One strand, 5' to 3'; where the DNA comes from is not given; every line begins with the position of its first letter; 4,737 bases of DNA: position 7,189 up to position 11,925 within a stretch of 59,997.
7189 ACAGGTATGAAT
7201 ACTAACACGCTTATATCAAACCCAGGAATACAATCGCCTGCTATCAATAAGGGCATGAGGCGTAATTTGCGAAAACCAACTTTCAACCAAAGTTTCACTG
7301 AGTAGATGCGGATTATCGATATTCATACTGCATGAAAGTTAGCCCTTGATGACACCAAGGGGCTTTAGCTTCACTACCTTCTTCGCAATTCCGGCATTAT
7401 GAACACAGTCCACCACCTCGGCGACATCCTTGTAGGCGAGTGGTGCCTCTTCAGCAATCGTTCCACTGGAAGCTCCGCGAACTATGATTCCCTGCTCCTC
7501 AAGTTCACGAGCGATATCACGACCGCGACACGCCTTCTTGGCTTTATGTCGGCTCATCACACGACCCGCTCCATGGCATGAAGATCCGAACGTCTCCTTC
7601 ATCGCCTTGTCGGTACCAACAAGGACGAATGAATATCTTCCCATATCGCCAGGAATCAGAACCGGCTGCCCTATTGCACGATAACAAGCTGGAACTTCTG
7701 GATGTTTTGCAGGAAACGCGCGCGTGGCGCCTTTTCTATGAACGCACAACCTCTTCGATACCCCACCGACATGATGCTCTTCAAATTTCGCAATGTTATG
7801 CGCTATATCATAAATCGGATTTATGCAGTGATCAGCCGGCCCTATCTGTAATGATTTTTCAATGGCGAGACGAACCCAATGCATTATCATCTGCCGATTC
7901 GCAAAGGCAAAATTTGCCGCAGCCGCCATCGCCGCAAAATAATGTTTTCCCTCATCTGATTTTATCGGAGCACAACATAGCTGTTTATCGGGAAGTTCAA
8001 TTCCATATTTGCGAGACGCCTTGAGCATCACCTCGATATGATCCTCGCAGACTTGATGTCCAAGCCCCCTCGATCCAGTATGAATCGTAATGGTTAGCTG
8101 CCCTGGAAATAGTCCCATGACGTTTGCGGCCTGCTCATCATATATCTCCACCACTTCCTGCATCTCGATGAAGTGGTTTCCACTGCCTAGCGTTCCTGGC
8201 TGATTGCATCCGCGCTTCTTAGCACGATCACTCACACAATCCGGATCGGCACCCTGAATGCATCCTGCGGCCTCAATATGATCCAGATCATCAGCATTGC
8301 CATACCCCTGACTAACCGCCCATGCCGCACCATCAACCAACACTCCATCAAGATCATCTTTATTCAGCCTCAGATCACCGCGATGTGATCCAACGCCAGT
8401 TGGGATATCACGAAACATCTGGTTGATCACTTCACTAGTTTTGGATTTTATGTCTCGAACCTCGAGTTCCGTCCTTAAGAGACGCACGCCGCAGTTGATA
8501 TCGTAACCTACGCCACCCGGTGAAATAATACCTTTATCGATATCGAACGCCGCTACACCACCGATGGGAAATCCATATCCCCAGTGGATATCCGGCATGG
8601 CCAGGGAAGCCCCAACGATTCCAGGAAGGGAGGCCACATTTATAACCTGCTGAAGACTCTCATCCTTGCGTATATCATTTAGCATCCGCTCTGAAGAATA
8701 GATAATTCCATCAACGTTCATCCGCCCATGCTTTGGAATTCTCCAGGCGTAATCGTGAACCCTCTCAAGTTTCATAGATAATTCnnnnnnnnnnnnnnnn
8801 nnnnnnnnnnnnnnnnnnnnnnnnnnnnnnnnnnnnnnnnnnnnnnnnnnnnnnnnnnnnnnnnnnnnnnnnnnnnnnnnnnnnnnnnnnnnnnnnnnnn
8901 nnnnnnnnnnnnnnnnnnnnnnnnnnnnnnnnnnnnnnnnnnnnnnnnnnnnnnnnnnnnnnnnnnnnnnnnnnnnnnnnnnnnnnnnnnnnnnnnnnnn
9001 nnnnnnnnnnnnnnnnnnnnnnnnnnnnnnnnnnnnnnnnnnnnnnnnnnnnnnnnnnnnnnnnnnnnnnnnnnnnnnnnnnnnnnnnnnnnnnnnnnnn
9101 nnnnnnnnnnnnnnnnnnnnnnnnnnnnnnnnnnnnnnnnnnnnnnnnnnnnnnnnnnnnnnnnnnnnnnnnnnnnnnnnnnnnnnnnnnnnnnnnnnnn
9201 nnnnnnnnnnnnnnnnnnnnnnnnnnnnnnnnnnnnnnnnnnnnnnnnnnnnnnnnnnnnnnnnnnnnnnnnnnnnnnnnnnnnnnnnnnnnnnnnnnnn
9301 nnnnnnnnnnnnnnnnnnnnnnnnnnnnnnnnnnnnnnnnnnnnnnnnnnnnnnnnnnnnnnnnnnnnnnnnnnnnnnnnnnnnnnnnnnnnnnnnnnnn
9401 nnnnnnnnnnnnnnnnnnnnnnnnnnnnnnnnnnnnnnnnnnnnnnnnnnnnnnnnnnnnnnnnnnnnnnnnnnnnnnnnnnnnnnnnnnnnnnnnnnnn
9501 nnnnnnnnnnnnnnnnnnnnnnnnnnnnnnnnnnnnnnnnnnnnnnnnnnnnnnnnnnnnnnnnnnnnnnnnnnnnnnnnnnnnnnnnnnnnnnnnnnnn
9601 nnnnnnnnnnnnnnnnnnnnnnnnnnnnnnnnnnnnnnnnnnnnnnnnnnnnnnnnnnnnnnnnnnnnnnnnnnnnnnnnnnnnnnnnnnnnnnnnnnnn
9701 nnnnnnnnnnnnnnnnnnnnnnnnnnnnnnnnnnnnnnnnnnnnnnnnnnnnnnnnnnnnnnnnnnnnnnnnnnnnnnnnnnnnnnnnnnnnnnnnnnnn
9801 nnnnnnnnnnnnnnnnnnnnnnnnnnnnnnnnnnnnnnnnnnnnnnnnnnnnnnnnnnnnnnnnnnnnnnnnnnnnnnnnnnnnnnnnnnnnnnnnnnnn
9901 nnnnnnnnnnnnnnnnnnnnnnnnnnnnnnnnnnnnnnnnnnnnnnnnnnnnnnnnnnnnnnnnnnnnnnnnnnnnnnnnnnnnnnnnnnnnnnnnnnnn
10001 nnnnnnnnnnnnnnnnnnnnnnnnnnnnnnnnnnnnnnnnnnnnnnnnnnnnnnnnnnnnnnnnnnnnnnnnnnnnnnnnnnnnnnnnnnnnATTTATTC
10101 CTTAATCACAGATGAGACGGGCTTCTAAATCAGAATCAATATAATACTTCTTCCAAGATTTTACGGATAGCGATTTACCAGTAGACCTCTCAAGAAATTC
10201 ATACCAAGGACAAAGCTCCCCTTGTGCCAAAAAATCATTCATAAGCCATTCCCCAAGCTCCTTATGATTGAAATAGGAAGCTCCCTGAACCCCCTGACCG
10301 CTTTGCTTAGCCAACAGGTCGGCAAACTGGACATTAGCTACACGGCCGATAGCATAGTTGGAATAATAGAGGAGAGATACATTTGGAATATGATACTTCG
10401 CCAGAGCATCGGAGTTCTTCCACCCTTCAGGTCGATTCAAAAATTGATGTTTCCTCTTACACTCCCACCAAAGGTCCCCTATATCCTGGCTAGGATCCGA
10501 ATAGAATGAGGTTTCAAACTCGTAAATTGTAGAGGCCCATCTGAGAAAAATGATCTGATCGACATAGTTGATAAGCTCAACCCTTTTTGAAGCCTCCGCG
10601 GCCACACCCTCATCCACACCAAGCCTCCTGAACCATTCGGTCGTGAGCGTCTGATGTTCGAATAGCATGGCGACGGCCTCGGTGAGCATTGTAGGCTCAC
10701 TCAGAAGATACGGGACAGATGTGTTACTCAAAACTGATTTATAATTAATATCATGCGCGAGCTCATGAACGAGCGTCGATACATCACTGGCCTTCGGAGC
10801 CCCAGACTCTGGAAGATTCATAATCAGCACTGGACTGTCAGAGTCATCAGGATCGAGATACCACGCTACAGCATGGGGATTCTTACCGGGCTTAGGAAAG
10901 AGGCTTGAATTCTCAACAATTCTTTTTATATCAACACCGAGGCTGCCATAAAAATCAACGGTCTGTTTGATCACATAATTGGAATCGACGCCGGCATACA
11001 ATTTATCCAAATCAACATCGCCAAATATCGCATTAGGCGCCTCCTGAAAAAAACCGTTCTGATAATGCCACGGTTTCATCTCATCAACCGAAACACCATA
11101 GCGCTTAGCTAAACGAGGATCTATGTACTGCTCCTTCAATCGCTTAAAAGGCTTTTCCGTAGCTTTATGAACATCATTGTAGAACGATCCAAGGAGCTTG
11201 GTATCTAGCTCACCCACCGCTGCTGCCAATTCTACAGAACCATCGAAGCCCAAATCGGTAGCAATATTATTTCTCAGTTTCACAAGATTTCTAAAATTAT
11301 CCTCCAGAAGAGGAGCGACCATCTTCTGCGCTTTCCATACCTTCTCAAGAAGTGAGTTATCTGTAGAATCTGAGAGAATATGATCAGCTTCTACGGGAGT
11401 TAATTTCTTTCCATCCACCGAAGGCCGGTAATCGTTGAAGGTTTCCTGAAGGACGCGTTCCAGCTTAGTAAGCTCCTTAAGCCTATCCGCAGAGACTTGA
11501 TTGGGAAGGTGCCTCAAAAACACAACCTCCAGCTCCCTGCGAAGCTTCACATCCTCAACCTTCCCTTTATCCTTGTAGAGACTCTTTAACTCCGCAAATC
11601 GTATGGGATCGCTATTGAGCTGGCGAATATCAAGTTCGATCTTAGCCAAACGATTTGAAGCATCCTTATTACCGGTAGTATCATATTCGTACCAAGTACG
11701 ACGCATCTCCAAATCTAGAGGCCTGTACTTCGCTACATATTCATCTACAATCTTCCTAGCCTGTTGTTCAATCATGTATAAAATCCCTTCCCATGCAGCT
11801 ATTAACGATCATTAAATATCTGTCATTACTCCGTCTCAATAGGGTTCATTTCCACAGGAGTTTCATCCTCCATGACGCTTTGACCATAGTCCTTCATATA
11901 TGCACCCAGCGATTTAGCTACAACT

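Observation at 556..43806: Nine copies of one 19-nt perfect palindrome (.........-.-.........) at the borders of the lineage-specific genes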

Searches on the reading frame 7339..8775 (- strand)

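Call 20: search_protein_families(library=pfam, proteins=[window:7339-8775:-])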
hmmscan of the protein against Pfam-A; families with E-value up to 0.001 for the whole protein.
window:7339-8775:- (478 aa): 1 family
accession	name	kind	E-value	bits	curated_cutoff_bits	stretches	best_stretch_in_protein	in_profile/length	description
PF01139.22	RtcB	-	4.5e-177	590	27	1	43-478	1-426/426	tRNA-splicing ligase RtcB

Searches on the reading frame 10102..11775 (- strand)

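Call 20: search_protein_families(library=pfam, proteins=[window:10102-11775:-])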
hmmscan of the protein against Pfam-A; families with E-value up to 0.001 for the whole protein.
window:10102-11775:- (557 aa): 2 families
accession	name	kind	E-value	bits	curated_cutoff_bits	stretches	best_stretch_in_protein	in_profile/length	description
PF01401.24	Peptidase_M2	-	7.3e-22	78.2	23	1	3-545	4-561/581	Angiotensin-converting enzyme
PF01432.26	Peptidase_M3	-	9.8e-06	25.6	27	1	292-543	191-453/457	Peptidase family M3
